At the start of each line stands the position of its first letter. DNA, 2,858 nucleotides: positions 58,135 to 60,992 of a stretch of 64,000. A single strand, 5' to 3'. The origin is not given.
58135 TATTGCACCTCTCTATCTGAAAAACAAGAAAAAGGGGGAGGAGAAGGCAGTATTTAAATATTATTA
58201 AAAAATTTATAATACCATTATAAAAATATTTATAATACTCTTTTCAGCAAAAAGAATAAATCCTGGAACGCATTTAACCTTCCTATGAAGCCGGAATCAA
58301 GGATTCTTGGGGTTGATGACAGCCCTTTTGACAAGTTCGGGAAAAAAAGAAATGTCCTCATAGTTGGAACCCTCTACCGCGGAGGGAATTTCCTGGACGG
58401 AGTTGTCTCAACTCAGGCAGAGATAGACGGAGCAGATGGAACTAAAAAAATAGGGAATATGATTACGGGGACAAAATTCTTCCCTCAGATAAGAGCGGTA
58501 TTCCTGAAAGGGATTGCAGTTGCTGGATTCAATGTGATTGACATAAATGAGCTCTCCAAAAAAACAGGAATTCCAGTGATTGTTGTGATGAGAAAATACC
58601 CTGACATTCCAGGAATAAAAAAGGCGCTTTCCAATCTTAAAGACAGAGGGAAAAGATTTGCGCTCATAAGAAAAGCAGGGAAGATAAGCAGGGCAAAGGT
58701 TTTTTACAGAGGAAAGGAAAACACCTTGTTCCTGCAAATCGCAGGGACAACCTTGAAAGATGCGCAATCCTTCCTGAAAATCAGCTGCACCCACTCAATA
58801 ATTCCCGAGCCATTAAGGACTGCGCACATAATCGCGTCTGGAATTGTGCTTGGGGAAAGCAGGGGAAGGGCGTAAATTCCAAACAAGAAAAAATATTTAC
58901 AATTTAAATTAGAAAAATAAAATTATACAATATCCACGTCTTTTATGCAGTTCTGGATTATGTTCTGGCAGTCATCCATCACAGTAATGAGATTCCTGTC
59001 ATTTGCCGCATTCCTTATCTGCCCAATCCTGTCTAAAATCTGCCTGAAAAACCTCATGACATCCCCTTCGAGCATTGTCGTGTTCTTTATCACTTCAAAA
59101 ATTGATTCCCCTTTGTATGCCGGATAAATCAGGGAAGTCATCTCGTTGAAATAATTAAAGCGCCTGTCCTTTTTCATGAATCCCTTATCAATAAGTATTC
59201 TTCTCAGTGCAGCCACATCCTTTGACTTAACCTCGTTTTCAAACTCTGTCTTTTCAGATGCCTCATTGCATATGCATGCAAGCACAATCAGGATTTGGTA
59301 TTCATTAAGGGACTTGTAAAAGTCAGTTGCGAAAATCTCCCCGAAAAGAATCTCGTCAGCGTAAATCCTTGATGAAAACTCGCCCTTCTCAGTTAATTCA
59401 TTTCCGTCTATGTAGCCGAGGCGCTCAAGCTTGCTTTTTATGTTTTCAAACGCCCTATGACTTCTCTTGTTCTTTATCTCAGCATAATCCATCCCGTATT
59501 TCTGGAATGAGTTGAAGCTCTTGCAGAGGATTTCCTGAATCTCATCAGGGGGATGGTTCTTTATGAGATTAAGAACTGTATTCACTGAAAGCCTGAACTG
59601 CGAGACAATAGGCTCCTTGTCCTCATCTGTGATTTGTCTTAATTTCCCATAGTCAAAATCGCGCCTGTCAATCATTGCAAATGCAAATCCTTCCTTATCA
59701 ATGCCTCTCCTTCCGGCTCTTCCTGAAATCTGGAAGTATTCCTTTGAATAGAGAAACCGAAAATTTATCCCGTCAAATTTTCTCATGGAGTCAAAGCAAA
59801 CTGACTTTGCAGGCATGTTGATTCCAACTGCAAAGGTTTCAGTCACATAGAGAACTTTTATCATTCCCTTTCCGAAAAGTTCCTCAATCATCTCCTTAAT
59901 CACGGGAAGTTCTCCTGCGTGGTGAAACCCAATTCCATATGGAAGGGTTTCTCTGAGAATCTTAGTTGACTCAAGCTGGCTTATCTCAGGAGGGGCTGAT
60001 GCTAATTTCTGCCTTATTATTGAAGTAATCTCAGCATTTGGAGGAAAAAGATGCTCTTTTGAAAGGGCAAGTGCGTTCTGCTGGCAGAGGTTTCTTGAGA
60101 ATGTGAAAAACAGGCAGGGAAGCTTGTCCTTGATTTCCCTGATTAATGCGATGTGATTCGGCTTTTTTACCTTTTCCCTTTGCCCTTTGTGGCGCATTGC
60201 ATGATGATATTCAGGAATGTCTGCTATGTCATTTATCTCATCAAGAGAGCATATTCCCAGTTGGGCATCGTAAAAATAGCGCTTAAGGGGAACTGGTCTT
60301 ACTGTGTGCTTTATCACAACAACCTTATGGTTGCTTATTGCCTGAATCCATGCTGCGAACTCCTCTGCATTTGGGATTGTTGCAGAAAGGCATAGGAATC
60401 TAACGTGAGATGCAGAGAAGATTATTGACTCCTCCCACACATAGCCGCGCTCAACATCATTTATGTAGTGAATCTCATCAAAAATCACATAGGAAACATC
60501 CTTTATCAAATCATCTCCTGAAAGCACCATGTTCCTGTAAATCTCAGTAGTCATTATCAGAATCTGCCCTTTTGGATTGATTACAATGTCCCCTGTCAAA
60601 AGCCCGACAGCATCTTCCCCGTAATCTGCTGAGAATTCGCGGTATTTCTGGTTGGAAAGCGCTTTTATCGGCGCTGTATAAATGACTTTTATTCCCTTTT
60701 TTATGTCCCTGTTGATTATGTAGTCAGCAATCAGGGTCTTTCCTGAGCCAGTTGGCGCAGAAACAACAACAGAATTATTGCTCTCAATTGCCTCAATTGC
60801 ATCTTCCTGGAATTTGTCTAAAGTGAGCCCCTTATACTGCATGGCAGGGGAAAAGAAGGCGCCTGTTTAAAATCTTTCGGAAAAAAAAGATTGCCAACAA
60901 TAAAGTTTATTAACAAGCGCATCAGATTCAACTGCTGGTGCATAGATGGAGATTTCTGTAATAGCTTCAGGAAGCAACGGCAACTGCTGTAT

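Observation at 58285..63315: Two otherwise unrelated proteins end with the same 23-residue C-terminal peptide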

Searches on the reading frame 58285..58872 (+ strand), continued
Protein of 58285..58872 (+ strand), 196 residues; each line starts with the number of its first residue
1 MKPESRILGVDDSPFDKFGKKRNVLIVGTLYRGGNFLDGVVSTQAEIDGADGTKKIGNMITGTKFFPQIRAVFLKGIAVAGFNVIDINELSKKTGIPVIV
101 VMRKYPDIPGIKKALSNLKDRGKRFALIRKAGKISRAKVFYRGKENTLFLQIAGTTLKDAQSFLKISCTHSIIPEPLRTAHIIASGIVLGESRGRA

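Call 49: search_protein_families(library=ncbifam, proteins=[window:58285-58872:+], max_evalue=0.1)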
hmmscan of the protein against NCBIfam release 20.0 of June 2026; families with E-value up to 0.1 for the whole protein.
window:58285-58872:+ (196 aa): 3 families
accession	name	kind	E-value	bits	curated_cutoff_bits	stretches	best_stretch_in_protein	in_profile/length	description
NF001977.0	PRK00766.1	equivalog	9.6e-66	220.8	235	1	1-195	6-194/195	hypothetical protein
NF052283.1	EndoDuHalo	equivalog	1.4e-18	67.2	200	1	1-186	1-179/186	endonuclease dU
NF041102.1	endonuc_V_Ttgales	equivalog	0.054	13.7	300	0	146-184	173-212/216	endonuclease V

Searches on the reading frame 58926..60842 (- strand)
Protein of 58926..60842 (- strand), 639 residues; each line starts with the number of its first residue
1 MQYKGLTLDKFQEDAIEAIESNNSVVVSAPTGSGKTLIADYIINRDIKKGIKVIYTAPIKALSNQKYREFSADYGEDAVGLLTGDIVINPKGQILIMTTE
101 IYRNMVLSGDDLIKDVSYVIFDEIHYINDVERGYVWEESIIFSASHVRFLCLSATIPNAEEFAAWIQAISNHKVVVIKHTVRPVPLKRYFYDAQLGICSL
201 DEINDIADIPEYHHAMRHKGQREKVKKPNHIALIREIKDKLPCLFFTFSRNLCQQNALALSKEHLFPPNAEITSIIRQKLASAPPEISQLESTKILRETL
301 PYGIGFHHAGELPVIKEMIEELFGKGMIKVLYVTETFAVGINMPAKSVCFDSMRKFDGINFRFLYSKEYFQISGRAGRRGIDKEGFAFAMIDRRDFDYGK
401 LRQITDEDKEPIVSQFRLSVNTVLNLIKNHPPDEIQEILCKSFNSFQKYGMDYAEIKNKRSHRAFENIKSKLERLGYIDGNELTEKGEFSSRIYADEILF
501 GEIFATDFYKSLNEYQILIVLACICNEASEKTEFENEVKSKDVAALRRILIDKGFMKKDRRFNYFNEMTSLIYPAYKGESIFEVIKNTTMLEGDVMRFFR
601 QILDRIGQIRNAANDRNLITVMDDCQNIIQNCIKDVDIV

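Call 3: search_protein_families(library=pfam, proteins=[window:58926-60842:-], max_evalue=1)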
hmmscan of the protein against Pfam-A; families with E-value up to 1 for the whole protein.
window:58926-60842:- (639 aa): 18 families
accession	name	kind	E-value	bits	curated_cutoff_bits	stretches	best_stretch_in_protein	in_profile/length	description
PF00270.35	DEAD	-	8.4e-27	94.4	26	1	10-161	2-166/167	DEAD/DEAH box helicase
PF08148.17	DSHCT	-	2.2e-14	54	22.7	1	481-630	2-166/172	DSHCT (NUC185) domain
PF04851.21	ResIII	-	1.7e-12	48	22.5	1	7-157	3-163/164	Type III restriction enzyme, res subunit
PF22527.2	DEXQc_Suv3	-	7.7e-07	29.2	27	1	28-154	19-132/154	DEXQ-box helicase domain of Suv3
PF20720.3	nSTAND3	-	8.3e-07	29.3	27.2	1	13-62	8-57/155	Novel STAND NTPase 3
PF00271.37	Helicase_C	-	8.5e-06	26.4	23.5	1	288-380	26-110/110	Helicase conserved C-terminal domain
PF01637.24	ATPase_2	-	4.5e-05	23.8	33.2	1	20-136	18-133/225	ATPase domain predominantly from Archaea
PF01695.23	IstB_IS21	-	0.0045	16.9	24.1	1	17-63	87-133/238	IstB-like ATP binding protein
PF13604.12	AAA_30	-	0.0061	16.8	27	1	8-64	2-60/191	AAA domain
PF02562.22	PhoH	-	0.0082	16.1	27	1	11-39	8-36/205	PhoH-like protein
PF01935.23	DUF87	-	0.011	16.3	23.2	1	25-54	26-56/220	Helicase HerA, central domain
PF09860.14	DUF2087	-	0.013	16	22.4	1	540-560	43-62/69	Uncharacterized protein conserved in bacteria (DUF2087)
PF13401.12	AAA_22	-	0.016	15.9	27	1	21-128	4-97/130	AAA domain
PF13191.12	AAA_16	-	0.033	15.1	32.6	1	13-58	13-60/167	AAA ATPase domain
PF13245.12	AAA_19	-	0.08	13.6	25.1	1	12-58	1-49/134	AAA domain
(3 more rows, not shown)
